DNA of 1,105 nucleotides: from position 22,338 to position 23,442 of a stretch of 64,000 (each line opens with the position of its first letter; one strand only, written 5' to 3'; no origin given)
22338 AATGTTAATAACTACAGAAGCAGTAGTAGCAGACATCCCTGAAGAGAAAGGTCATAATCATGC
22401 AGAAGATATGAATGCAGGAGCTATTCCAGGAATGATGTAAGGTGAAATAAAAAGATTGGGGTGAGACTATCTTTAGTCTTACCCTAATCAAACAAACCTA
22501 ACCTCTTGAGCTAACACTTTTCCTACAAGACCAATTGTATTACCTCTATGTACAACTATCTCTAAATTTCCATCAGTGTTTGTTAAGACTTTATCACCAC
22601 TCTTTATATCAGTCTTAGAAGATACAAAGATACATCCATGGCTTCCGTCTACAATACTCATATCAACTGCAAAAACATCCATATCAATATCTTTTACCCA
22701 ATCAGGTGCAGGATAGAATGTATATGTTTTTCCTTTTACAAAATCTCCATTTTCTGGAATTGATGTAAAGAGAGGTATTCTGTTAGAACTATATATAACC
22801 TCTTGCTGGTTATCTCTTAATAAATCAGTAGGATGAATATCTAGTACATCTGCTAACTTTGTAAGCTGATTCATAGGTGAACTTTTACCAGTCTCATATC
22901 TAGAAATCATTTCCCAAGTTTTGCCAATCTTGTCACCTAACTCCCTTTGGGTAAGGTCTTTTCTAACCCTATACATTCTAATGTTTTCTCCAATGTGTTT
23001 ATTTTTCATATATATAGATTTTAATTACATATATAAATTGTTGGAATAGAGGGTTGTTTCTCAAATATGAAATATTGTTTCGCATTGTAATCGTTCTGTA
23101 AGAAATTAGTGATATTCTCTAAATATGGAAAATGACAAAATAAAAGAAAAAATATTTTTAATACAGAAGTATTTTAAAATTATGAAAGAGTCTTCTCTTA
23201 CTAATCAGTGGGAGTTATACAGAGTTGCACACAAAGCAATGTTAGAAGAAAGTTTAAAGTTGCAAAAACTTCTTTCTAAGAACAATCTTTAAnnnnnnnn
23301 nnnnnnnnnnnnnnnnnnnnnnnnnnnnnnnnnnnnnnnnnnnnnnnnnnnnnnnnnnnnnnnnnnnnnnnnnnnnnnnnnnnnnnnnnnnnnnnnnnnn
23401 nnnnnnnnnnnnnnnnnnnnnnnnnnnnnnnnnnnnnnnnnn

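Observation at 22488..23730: XRE-HTH/S24 self-cleaving repressor adjacent to an ImmA/IrrE (M78)-like HExxH metalloprotease: possible stress or DNA-damage switch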

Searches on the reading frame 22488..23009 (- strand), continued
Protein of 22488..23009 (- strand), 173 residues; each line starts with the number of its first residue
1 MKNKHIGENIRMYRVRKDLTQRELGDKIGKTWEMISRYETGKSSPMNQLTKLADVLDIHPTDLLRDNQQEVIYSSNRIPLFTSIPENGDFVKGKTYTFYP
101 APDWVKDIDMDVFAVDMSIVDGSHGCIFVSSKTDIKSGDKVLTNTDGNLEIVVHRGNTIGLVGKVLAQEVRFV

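Call 32: search_protein_families(library=pfam, alignment_id=A1, max_evalue=10)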
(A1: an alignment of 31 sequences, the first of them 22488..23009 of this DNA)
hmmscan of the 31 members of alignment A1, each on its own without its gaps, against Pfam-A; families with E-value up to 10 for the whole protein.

A. member 1, window:22488-23009:- (173 aa): 6 families
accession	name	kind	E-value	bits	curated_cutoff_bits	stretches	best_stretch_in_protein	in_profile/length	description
PF01381.28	HTH_3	-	9.3e-10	38.8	23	1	10-63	1-55/55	Helix-turn-helix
PF15731.11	MqsA_antitoxin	-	1e-07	32.5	30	1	8-64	72-127/131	Antitoxin component of bacterial toxin-antitoxin system, MqsA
PF13560.12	HTH_31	-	1.7e-06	28.7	27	1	6-61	2-59/64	Helix-turn-helix domain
PF13443.12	HTH_26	-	2.8e-05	24.7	22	1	9-67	1-61/63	Cro/C1-type HTH DNA-binding domain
PF12844.13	HTH_19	-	0.021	15.2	30.2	1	7-65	1-60/64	Helix-turn-helix domain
PF04545.22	Sigma70_r4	-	0.26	11.3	24.1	1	10-39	13-41/50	Sigma-70, region 4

B. families by the number of members that match (of 31 scanned): 25 families
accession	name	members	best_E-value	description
PF01381.28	HTH_3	31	9.6e-13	Helix-turn-helix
PF12844.13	HTH_19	31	3.5e-08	Helix-turn-helix domain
PF13560.12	HTH_31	31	3.7e-08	Helix-turn-helix domain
PF13443.12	HTH_26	31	4.3e-08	Cro/C1-type HTH DNA-binding domain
PF15731.11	MqsA_antitoxin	30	1.2e-09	Antitoxin component of bacterial toxin-antitoxin system, MqsA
PF22495.2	HTH_92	15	0.00071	RsaL-like HTH domain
PF13545.12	HTH_Crp_2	13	0.0054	Crp-like helix-turn-helix domain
PF04545.22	Sigma70_r4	11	0.00091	Sigma-70, region 4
PF00325.26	Crp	9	0.0027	Bacterial regulatory proteins, crp family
PF13412.12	HTH_24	8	0.003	Winged helix-turn-helix DNA-binding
PF25274.1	MJ0548_C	8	0.0084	Connectase MJ0548-like, C-terminal domain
PF17762.8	HTH_ParB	5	0.15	ParB HTH domain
PF13744.12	HTH_37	4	0.0043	Helix-turn-helix domain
PF07022.19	Phage_CI_repr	3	0.043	Bacteriophage CI repressor helix-turn-helix domain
PF08279.18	HTH_11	3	0.062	HTH domain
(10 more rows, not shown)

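Call 67: search_protein_families(library=phrogs, proteins=[window:22488-23009:-], max_evalue=0.01)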
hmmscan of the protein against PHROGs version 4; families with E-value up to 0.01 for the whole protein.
window:22488-23009:- (173 aa): 17 families
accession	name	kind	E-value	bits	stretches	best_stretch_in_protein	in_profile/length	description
phrog_8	-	transcription regulation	2.1e-11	44.8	1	4-81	160-231/346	transcriptional regulator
phrog_3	-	transcription regulation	7.5e-11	43.4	1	1-71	84-153/430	transcriptional repressor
phrog_2439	-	transcription regulation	8.5e-11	42.3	1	2-66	4-69/367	transcriptional regulator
phrog_2967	-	transcription regulation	1.9e-10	41.7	1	2-78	7-84/225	transcriptional regulator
phrog_5823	-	transcription regulation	3.4e-10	40.6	1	3-69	4-72/404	transcriptional regulator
phrog_4836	-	transcription regulation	2.4e-06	28.2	1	4-72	74-143/194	CII-like regulator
phrog_2104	-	unknown function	4.7e-05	24.5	1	8-65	42-99/103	-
phrog_7950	-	transcription regulation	7.3e-05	23.8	1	8-46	10-47/68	transcriptional repressor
phrog_4583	-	transcription regulation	0.00015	22.7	1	3-68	8-74/81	transcriptional repressor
phrog_1373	-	transcription regulation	0.00018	22.6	1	6-59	64-118/166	transcriptional regulator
phrog_2328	-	transcription regulation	0.00033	21.4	1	3-67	13-78/128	transcriptional repressor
phrog_4739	-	unknown function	0.00092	19.9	1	2-71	64-134/167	-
phrog_19114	-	unknown function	0.00095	20.2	1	9-62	75-128/135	-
phrog_32768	-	unknown function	0.0011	18.7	1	5-62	9-68/446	-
phrog_38027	-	transcription regulation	0.0012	19.8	1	9-66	72-130/143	transcriptional repressor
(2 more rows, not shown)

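Call 70: fold_search(model_id=the predicted structure, library=viral)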
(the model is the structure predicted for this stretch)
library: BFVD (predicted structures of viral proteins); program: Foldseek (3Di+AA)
matches with E <= 10: 1252; with E <= 0.001: 100
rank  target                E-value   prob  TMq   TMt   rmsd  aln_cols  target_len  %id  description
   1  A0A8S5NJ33            3.8e-10  1.00  0.43  0.28  11.4       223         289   21  Repressor protein CI [Siphoviridae sp. ctsMn4]
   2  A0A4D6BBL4            1.9e-08  1.00  0.39  0.21  19.0       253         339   17  (no name in the UniProt tables at hand)
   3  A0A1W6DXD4            2.1e-08  1.00  0.42  0.33  13.7       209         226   20  HTH-type transcriptional regulator [Sphingobium phage Lacusarx]
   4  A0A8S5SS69            2.5e-08  1.00  0.41  0.33  13.7       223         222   17  Helix-turn-helix domain protein [Podoviridae sp. ctXBg1]
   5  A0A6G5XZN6            7.0e-08  1.00  0.35  0.30  13.1       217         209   16  (no name in the UniProt tables at hand)
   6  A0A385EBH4            1.2e-07  1.00  0.54  0.47   6.7       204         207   19  Putative HTH DNA binding protein [Caulobacter phage CcrBL9]
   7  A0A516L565            1.5e-07  1.00  0.35  0.29  14.9       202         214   13  (no name in the UniProt tables at hand)
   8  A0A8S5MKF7            2.2e-07  1.00  0.37  0.26  15.4       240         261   18  Repressor protein CI [Siphoviridae sp. ctXZx16]
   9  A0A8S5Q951            4.1e-07  1.00  0.41  0.31  16.8       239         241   13  Repressor protein CI [Siphoviridae sp. ct5qs5]
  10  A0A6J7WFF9            4.4e-07  1.00  0.37  0.22  13.8       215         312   15  LexA SOS-response transcriptional repressors (RecA-mediated autopeptidases) [uncultured Caudovirales phage]
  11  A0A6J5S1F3            7.2e-07  1.00  0.34  0.28  14.3       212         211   15  HTH_XRE domain containing protein [uncultured Caudovirales phage]
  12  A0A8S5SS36            8.1e-07  1.00  0.39  0.32  19.2       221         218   16  Repressor protein CI [Myoviridae sp. ctZ2t4]
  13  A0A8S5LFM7            3.1e-06  1.00  0.39  0.24  12.9       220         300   15  Repressor protein CI [Myoviridae sp. ctT1Q6]
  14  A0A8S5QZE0            6.1e-06  1.00  0.39  0.34  11.0       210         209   13  Repressor protein CI [Myoviridae sp. ctPVE25]
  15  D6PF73                6.1e-06  1.00  0.35  0.33  15.3       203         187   12  (no name in the UniProt tables at hand)
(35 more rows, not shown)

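Call 71: find_encoding_contigs(protein=P0201, flank=4000, max_places=2)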
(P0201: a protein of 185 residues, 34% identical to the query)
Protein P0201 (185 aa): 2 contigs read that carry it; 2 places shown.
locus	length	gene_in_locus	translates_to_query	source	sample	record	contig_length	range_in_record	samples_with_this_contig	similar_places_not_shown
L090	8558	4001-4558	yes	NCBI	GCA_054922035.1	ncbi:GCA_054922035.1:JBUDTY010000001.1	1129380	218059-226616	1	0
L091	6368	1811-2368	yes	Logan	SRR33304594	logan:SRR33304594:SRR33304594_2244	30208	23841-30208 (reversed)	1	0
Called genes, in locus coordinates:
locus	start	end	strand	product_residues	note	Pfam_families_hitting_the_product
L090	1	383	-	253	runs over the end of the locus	PF01458:SUFBD_core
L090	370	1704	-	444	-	PF19295:SufBD_N, PF01458:SUFBD_core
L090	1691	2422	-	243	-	PF02463:SMC_N, PF00005:ABC_tran, PF13304:AAA_21 (faint)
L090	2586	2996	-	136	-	PF27746:Small_heat_shock_put, PF17886:ArsA_HSP20 (faint), PF00011:HSP20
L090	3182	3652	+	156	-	-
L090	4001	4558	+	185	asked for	PF13560:HTH_31 (weak), PF01381:HTH_3, PF12844:HTH_19 (weak), PF13443:HTH_26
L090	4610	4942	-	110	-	PF12647:RNHCP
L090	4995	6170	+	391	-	PF01139:RtcB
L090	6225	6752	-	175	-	PF01936:NYN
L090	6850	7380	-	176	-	PF02834:LigT_PEase, PF13563:2_5_RNA_ligase2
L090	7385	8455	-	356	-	PF24400:DUF7544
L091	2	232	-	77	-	?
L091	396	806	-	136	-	PF27746:Small_heat_shock_put, PF17886:ArsA_HSP20 (faint), PF00011:HSP20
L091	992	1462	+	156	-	-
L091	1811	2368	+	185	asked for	PF13560:HTH_31 (weak), PF01381:HTH_3, PF12844:HTH_19 (weak), PF13443:HTH_26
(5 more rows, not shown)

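Call 72: find_encoding_contigs(protein=P0204, flank=4000, max_places=2)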
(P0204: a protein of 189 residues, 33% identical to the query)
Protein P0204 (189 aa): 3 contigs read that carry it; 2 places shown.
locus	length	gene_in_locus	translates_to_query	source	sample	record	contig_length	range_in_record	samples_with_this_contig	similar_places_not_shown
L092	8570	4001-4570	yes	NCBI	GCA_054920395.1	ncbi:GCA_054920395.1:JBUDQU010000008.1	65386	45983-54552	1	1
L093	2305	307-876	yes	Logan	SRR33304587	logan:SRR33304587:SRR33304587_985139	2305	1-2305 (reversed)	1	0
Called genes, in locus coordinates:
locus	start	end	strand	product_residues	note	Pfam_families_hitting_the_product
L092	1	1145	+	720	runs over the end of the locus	PF03477:ATP-cone, PF13597:NRDD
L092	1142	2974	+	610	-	PF13597:NRDD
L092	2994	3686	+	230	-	PF13353:Fer4_12, PF04055:Radical_SAM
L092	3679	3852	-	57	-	-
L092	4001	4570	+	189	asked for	PF13560:HTH_31 (weak), PF01381:HTH_3, PF13443:HTH_26 (weak)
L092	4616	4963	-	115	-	-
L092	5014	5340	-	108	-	PF12647:RNHCP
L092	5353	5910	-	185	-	-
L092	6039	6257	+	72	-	-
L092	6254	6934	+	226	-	PF00590:TP_methylase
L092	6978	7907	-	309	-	PF24400:DUF7544, PF25231:DUF7847 (weak)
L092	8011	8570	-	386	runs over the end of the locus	PF07724:AAA_2 (faint), PF00004:AAA, PF07728:AAA_5 (weak), PF22667:Lon_lid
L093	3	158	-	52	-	?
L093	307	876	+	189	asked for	PF13560:HTH_31 (weak), PF01381:HTH_3, PF13443:HTH_26 (weak)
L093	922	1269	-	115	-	-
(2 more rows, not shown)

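Call 73: find_encoding_contigs(protein=P0199, flank=4000, max_places=2)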
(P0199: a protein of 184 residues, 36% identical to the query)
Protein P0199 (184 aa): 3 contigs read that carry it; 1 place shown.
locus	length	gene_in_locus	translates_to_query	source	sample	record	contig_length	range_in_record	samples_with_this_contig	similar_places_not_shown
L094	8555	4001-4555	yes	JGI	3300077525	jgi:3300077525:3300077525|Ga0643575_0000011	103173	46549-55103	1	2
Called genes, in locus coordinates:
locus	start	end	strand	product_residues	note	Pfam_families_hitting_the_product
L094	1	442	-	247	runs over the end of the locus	PF00005:ABC_tran, PF02463:SMC_N (faint), PF13304:AAA_21 (faint)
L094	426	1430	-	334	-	PF03372:Exo_endo_phos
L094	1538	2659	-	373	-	-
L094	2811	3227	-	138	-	PF27746:Small_heat_shock_put (weak), PF00011:HSP20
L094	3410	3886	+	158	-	-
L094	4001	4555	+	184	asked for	PF13560:HTH_31 (weak), PF01381:HTH_3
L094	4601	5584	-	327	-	PF02492:cobW, PF07683:CobW_C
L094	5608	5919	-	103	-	PF12647:RNHCP, PF14803:Zn_ribbon_Nudix (faint)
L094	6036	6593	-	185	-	PF01936:NYN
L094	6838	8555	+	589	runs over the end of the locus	PF13522:GATase_6, PF13537:GATase_7, PF13580:SIS_2 (faint), PF01380:SIS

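Call 87: find_encoding_contigs(protein=P0200, flank=3000, max_places=1)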
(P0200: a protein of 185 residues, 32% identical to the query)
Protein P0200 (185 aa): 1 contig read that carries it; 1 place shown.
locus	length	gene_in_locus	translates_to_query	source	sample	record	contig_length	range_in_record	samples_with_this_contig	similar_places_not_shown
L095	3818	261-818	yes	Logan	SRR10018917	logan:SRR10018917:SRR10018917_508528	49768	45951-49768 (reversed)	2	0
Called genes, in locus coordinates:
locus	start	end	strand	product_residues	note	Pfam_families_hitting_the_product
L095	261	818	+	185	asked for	PF01381:HTH_3, PF13443:HTH_26 (faint)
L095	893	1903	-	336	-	PF02492:cobW, PF07683:CobW_C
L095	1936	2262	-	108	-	PF08209:Sgf11 (faint), PF12647:RNHCP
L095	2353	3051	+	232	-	PF00590:TP_methylase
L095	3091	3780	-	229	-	-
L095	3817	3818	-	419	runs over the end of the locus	PF05221:AdoHcyase, PF02826:2-Hacid_dh_C, PF00670:AdoHcyase_NAD, PF07991:KARI_N (weak)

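Call 88: find_encoding_contigs(protein=P0194, flank=3000, max_places=1)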
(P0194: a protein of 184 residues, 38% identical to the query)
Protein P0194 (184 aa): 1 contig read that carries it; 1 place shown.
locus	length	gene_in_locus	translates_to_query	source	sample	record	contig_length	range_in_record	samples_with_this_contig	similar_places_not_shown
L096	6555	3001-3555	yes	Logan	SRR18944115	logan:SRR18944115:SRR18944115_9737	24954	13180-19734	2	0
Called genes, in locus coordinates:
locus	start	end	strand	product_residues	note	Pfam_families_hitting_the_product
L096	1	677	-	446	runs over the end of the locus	PF19295:SufBD_N (weak), PF01458:SUFBD_core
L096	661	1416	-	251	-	PF00005:ABC_tran, PF02463:SMC_N (weak), PF13304:AAA_21 (faint)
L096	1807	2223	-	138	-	PF27746:Small_heat_shock_put (weak), PF00011:HSP20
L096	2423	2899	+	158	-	-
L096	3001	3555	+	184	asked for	PF13560:HTH_31 (weak), PF01381:HTH_3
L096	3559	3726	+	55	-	-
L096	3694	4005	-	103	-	PF12647:RNHCP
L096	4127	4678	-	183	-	PF01936:NYN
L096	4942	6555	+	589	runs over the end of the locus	PF13522:GATase_6, PF13537:GATase_7, PF13580:SIS_2 (faint), PF01380:SIS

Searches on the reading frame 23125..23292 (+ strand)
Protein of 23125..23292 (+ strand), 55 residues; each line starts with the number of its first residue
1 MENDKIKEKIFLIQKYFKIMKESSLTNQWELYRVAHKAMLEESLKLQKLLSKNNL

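Call 3: search_protein_families(library=pfam, proteins=[window:23125-23292:+], max_evalue=1)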
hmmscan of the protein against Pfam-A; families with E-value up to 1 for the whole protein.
window:23125-23292:+ (55 aa): 0 families

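Call 4: search_protein_families(library=ncbifam, proteins=[window:23125-23292:+], max_evalue=1)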
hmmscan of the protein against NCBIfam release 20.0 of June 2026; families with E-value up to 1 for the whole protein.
window:23125-23292:+ (55 aa): 0 families

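Call 67: search_protein_families(library=phrogs, proteins=[window:23125-23292:+], max_evalue=0.01)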
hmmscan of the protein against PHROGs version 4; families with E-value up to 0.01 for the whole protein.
window:23125-23292:+ (55 aa): 0 families
